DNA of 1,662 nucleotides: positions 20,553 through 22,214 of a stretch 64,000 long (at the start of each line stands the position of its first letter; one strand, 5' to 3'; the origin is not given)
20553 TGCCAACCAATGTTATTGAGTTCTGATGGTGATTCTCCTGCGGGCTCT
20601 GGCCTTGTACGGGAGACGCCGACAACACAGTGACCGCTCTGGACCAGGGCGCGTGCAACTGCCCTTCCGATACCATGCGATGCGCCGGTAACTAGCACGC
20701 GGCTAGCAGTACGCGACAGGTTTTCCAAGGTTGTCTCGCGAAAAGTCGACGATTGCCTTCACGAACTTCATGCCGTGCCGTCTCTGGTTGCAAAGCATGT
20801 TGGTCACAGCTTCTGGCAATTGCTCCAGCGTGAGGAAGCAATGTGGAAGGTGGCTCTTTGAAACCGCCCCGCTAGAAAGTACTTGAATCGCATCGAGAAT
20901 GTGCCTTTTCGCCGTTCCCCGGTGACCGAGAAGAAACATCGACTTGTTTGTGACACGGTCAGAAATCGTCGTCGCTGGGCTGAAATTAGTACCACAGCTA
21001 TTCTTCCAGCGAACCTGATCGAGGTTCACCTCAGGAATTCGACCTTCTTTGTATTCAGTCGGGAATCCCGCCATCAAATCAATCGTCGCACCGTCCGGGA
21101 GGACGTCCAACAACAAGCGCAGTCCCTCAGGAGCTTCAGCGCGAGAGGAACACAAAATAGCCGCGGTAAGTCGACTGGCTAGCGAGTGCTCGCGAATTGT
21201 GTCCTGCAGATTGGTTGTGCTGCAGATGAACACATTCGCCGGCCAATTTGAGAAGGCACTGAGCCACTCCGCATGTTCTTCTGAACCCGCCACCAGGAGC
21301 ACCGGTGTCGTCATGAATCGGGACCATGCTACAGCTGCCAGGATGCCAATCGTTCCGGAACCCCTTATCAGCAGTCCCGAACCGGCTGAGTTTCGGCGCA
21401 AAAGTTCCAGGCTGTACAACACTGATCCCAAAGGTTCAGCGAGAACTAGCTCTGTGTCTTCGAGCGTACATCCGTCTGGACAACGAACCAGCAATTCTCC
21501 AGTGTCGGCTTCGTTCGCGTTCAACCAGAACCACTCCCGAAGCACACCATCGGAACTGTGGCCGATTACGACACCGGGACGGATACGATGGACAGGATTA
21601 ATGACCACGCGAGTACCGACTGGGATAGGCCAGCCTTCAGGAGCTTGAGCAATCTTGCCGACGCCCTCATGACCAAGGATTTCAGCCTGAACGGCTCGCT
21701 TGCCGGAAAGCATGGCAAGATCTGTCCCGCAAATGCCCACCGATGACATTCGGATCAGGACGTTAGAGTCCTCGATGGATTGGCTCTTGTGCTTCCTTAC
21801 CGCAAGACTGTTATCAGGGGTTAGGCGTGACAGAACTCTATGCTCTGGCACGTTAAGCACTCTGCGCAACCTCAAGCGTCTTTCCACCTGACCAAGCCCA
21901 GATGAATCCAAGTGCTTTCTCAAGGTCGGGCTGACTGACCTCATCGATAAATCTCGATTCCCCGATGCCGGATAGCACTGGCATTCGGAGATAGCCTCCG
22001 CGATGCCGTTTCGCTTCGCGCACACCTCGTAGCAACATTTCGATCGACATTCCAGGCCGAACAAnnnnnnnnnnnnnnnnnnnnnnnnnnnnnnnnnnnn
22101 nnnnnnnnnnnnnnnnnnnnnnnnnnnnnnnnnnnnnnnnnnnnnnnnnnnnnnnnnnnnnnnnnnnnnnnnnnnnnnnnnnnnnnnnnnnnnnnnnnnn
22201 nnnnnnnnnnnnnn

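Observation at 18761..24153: C7-cyclitol (pseudosugar)-like biosynthetic cassette in an acidobacterial-type genome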

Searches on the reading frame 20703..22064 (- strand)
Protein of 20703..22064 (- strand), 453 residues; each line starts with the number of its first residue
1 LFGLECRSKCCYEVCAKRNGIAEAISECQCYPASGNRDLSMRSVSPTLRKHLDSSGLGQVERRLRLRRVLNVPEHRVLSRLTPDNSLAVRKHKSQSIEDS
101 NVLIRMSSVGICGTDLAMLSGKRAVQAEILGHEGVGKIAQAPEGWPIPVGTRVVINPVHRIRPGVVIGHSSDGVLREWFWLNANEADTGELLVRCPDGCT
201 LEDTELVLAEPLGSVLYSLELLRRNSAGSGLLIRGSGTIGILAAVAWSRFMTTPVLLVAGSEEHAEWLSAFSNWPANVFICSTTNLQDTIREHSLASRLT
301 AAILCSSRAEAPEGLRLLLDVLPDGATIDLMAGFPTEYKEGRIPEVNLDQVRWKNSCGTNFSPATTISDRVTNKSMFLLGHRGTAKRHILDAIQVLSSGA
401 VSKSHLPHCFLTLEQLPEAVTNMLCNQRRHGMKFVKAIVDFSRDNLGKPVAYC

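Call 4: search_protein_families(library=pfam, proteins=[window:20703-22064:-], max_evalue=0.01)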
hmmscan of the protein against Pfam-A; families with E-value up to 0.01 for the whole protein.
window:20703-22064:- (453 aa): 1 family
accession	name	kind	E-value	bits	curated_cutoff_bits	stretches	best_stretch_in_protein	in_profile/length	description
PF08240.17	ADH_N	-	2.6e-10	40.9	23.5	1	99-160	2-66/104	Alcohol dehydrogenase GroES-like domain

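Call 5: search_protein_families(library=ncbifam, proteins=[window:20703-22064:-], max_evalue=0.01)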
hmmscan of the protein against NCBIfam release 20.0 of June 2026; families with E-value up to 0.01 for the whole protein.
window:20703-22064:- (453 aa): 17 families
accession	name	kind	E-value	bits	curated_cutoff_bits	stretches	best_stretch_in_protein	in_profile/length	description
TIGR03366.1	HpnZ_proposed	hypoth_equivalog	4.4e-08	32.7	328.1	1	98-154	4-68/315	putative phosphonate catabolism associated alcohol dehydrogenase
NF003808.0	PRK05396.1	equivalog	5e-08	32.2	380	1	77-141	3-72/341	L-threonine 3-dehydrogenase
NF006940.0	PRK09422.1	equivalog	2.1e-07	30.2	344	1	82-155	7-82/338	alcohol dehydrogenase AdhP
NF007375.0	PRK09880.1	equivalog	6.5e-07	28.4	469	1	92-158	20-90/344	L-idonate 5-dehydrogenase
TIGR00692.1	tdh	equivalog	1.9e-06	27.1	458.35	1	96-258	20-192/340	L-threonine 3-dehydrogenase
NF041172.1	AcrlCoa_red_Thmprot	equivalog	1.9e-05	23.8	500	1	87-145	13-73/334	acryloyl-CoA reductase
NF010344.0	PRK13771.1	subfamily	2.5e-05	23.4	349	0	88-143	14-71/334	putative alcohol dehydrogenase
TIGR02818.1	adh_III_F_hyde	equivalog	5.6e-05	22.4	543.95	1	83-144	10-73/368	S-(hydroxymethyl)glutathione dehydrogenase/class III alcohol dehydrogenase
NF007489.0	PRK10083.1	equivalog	6.5e-05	22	376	1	85-159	10-87/339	Zn-dependent oxidoreductase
NF041097.1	keto_inos_dh_IolM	equivalog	9.3e-05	21.2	450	1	86-122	39-76/389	scyllo-inosose 3-dehydrogenase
NF047908.1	AldhRedAhr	equivalog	0.0006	18.8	470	1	83-141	12-72/335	NADPH-dependent aldehyde reductase Ahr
TIGR02822.1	adh_fam_2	subfamily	0.001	18.2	283.5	1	87-157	15-88/329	zinc-binding alcohol dehydrogenase family protein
NF007642.0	PRK10309.1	equivalog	0.0024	17.2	550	0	87-140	12-67/347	galactitol-1-phosphate 5-dehydrogenase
TIGR02824.1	quinone_pig3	subfamily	0.0024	16.9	296.8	0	85-153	13-85/325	putative NAD(P)H quinone oxidoreductase, PIG3 family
TIGR03989.1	Rxyl_3153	subfamily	0.0028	17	440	1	97-142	24-71/370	NDMA-dependent alcohol dehydrogenase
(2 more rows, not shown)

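Call 39: find_homologous_proteins(query=window:20703-21860:-, max_evalue=0.00001)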
Query window:20703-21860:- (385 aa): 159 proteins with E <= 0.00001 among 8000 candidates; the best 120 are listed.
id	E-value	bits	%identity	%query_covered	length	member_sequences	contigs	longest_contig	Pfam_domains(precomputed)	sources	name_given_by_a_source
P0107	3.5e-255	864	100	99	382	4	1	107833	PF08240.18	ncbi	ncbi:MAG TPA: medium chain dehydrogenase/reductase family protein [Terriglobales bacterium]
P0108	3.6e-140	485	59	98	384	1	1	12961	PF08240.18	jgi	jgi:2-epi-valiolone-7-phosphate 1-reductase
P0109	4.8e-133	462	56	100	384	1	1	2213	PF08240.18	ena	-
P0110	3.0e-131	456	57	99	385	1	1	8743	PF08240.18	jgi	jgi:threonine dehydrogenase-like Zn-dependent dehydrogenase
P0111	7.3e-131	454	57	100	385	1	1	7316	PF08240.18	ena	-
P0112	1.6e-130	453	56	98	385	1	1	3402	PF08240.18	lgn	-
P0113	4.8e-130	452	57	96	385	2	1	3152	PF08240.18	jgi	jgi:threonine dehydrogenase-like Zn-dependent dehydrogenase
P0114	6.2e-130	451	56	96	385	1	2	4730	PF08240.18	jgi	jgi:threonine dehydrogenase-like Zn-dependent dehydrogenase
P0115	7.0e-130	451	57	96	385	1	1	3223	PF08240.18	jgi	jgi:threonine dehydrogenase-like Zn-dependent dehydrogenase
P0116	1.2e-129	450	56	96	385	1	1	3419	PF08240.18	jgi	-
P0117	2.2e-129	450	55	99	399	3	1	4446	PF08240.18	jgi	jgi:2-epi-valiolone-7-phosphate 1-reductase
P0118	2.3e-129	449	54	99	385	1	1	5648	PF08240.18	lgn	-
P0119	2.5e-129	449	55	99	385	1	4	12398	PF08240.18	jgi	jgi:threonine dehydrogenase-like Zn-dependent dehydrogenase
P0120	4.6e-129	449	56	99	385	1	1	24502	PF08240.18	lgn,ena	-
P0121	7.1e-129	448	55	98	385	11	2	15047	PF08240.18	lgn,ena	-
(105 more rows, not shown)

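Call 44: search_solved_structures(query=window:20703-21860:-, max_evalue=0.001)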
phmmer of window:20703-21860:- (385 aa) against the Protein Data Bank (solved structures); distinct sequences matched with E-value up to 0.001: 8.
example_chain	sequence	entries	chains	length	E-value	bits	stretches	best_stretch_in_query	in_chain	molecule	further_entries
8wwd_A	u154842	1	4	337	1.2e-07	34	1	33-207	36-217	Zinc-containing alcohol dehydrogenase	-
5yln_A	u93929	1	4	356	4.1e-06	29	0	32-87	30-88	Alcohol dehydrogenase, zinc-containing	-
7y9p_A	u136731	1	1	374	3e-05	26.1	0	29-89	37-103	Xylitol dehydrogenase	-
1vj0_A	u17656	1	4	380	3.7e-05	25.8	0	19-72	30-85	alcohol dehydrogenase, zinc-containing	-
4gkv_A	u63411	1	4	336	0.00011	24.3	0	14-76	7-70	Alcohol dehydrogenase, propanol-preferring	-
4ej6_A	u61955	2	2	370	0.00058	21.9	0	31-86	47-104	Putative zinc-binding dehydrogenase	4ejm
4cpd_A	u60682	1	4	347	0.00066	21.7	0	32-78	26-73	ALCOHOL DEHYDROGENASE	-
6iqd_A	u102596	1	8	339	0.00082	21.4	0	18-87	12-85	Alcohol dehydrogenase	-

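Call 58: search_dna_similar(query=window:20703-21860:-, collection=plasmids, mode=protein, max_evalue=1e-10, max_rows=15)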
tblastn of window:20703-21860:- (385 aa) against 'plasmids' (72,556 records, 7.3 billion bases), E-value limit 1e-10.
Records with a match: 18; places in all: 18; records where one place covers at least 80% of the query: 2.
Best place of each record, by identity: <60% 18.
By first word of the organism name: Streptomyces 16; Agrobacterium 1; Rhizobium 1.
By predicted mobility (MOB-suite, as given by PLSDB): non-mobilizable 15; mobilizable 3.
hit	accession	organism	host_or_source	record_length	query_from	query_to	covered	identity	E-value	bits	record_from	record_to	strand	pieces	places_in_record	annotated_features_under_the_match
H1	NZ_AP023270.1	Agrobacterium vitis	Vitis vinifera,grapevine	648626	7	373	95%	28.3%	2e-26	118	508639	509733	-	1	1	medium chain dehydrogenase/reductase family protein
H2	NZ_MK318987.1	Rhizobium rhizogenes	-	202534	29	380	91%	26.1%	6e-21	102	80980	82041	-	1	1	hypothetical protein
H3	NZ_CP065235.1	Streptomyces clavuligerus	cell culture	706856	28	328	78%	28.9%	8e-18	93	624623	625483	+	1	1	hypothetical protein | sedoheptulose 7-phosphate cyclase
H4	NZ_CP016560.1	Streptomyces clavuligerus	-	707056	28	328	78%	28.9%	8e-18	93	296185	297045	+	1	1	hypothetical protein | sedoheptulose 7-phosphate cyclase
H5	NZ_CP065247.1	Streptomyces clavuligerus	cell culture,lab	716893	28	328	78%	28.9%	8e-18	93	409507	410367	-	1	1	hypothetical protein | sedoheptulose 7-phosphate cyclase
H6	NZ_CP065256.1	Streptomyces clavuligerus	cell culture,lab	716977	28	328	78%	28.9%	8e-18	93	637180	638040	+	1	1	hypothetical protein | sedoheptulose 7-phosphate cyclase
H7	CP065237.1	Streptomyces clavuligerus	cell culture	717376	28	328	78%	28.9%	8e-18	93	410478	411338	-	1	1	dehydrogenase | sedoheptulose 7-phosphate cyclase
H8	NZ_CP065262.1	Streptomyces clavuligerus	cell culture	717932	28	328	78%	28.9%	8e-18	93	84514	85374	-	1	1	hypothetical protein | sedoheptulose 7-phosphate cyclase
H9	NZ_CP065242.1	Streptomyces clavuligerus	cell culture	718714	28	328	78%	28.9%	8e-18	93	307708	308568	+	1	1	hypothetical protein | sedoheptulose 7-phosphate cyclase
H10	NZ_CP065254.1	Streptomyces clavuligerus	cell culture,lab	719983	28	328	78%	28.9%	8e-18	93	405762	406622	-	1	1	hypothetical protein | sedoheptulose 7-phosphate cyclase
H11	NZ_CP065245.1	Streptomyces clavuligerus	cell culture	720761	28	328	78%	28.9%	8e-18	93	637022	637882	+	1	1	hypothetical protein | sedoheptulose 7-phosphate cyclase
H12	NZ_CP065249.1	Streptomyces clavuligerus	cell culture,lab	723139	28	328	78%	28.9%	8e-18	93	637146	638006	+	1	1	hypothetical protein | sedoheptulose 7-phosphate cyclase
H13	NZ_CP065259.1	Streptomyces clavuligerus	cell culture,lab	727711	28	328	78%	28.9%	8e-18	93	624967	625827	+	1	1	hypothetical protein | sedoheptulose 7-phosphate cyclase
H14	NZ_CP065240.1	Streptomyces clavuligerus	cell culture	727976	28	328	78%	28.9%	8e-18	93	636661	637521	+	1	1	hypothetical protein | sedoheptulose 7-phosphate cyclase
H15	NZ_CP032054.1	Streptomyces clavuligerus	cell culture,soil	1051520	28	328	78%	28.9%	8e-18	93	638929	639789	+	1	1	none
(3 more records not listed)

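Call 59: get_annotated_region(hit=H1, flank=9000)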
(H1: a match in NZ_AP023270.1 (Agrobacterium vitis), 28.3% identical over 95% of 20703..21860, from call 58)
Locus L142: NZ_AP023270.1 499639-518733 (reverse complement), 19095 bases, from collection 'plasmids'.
description: Agrobacterium vitis strain VAR03-1 plasmid pRvVAR031a, complete sequence
organism: Agrobacterium vitis (NCBI taxid 373)
taxonomy: Bacteria; Pseudomonadota; Alphaproteobacteria; Hyphomicrobiales; Rhizobiaceae; Agrobacterium; Agrobacterium vitis
host: -; source: Vitis vinifera,grapevine; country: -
typing (MOB-suite, as given by PLSDB): non-mobilizable; replicon rep_cluster_287
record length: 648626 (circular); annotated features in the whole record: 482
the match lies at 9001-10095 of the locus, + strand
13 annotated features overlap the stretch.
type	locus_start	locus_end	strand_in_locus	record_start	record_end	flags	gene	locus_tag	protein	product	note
CDS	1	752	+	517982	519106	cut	fabD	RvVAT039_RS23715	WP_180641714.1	ACP S-malonyltransferase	GO:0006633 - fatty acid biosynthetic process [Evidence IEA]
CDS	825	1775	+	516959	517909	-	-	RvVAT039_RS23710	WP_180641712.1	acyltransferase domain-containing protein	-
CDS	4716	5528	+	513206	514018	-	istB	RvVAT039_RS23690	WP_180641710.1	IS21-like element helper ATPase IstB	-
CDS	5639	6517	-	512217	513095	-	-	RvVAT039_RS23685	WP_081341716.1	LysR family transcriptional regulator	-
CDS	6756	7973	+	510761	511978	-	-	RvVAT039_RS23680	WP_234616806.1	sedoheptulose 7-phosphate cyclase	GO:0017000 - antibiotic biosynthetic process [Evidence IEA]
CDS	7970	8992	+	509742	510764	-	-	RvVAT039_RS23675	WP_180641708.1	ROK family protein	-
CDS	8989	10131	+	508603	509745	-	-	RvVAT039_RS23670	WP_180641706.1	medium chain dehydrogenase/reductase family protein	-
CDS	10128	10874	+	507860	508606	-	-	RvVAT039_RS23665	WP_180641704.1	SDR family oxidoreductase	-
CDS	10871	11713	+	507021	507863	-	-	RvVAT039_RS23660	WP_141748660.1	sugar phosphate isomerase/epimerase family protein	-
CDS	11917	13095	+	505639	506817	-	-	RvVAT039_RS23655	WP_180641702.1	MFS transporter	GO:0055085 - transmembrane transport [Evidence IEA]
CDS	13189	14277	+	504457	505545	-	-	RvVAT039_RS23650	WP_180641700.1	medium chain dehydrogenase/reductase family protein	-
CDS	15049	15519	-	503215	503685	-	-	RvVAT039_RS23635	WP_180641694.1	Lrp/AsnC family transcriptional regulator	-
CDS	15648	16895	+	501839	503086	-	-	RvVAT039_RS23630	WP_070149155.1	argininosuccinate synthase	GO:0006526 - arginine biosynthetic process [Evidence IEA]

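Call 60: get_annotated_region(hit=H3, flank=9000)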
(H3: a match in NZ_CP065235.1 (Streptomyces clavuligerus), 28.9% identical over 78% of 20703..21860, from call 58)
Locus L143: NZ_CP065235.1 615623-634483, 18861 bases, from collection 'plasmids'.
description: Streptomyces clavuligerus strain F1D18 plasmid pF1D18A, complete sequence
organism: Streptomyces clavuligerus (NCBI taxid 1901)
taxonomy: Bacteria; Actinomycetota; Actinomycetes; Kitasatosporales; Streptomycetaceae; Streptomyces; Streptomyces clavuligerus
host: -; source: cell culture; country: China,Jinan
typing (MOB-suite, as given by PLSDB): non-mobilizable; replicon rep_cluster_12,rep_cluster_1922
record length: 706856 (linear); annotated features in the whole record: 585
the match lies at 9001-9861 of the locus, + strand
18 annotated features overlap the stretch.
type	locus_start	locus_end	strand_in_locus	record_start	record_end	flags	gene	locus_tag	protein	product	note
CDS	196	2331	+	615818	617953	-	-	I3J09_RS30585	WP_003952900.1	hypothetical protein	-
CDS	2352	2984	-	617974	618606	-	-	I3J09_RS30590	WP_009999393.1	HAD family hydrolase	-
CDS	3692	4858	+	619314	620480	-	-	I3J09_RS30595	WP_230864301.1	MFS transporter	GO:0055085 - transmembrane transport [Evidence IEA]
CDS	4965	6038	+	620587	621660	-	-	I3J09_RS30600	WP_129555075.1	glycosyltransferase family A protein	-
CDS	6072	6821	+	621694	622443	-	pgl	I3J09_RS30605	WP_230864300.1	6-phosphogluconolactonase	GO:0006098 - pentose-phosphate shunt [Evidence IEA]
CDS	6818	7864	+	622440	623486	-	-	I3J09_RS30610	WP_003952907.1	ROK family protein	-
CDS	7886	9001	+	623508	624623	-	-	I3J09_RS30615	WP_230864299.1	sedoheptulose 7-phosphate cyclase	GO:0017000 - antibiotic biosynthetic process [Evidence IEA]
CDS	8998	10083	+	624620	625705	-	-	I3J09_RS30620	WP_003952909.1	hypothetical protein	-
CDS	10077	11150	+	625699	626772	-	-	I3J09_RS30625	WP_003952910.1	alcohol dehydrogenase catalytic domain-containing protein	-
CDS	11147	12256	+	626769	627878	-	-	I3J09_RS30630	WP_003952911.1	DegT/DnrJ/EryC1/StrS family aminotransferase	-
CDS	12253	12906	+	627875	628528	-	-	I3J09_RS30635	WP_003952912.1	ribulose-phosphate 3-epimerase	-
CDS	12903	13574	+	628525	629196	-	-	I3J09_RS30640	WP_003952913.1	HAD-IA family hydrolase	GO:0008152 - metabolic process [Evidence IEA]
CDS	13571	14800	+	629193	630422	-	-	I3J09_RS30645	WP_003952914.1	GNAT family N-acetyltransferase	-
CDS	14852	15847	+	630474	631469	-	-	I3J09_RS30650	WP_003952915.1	hypothetical protein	-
CDS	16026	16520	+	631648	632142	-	-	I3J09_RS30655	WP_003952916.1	NUDIX domain-containing protein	-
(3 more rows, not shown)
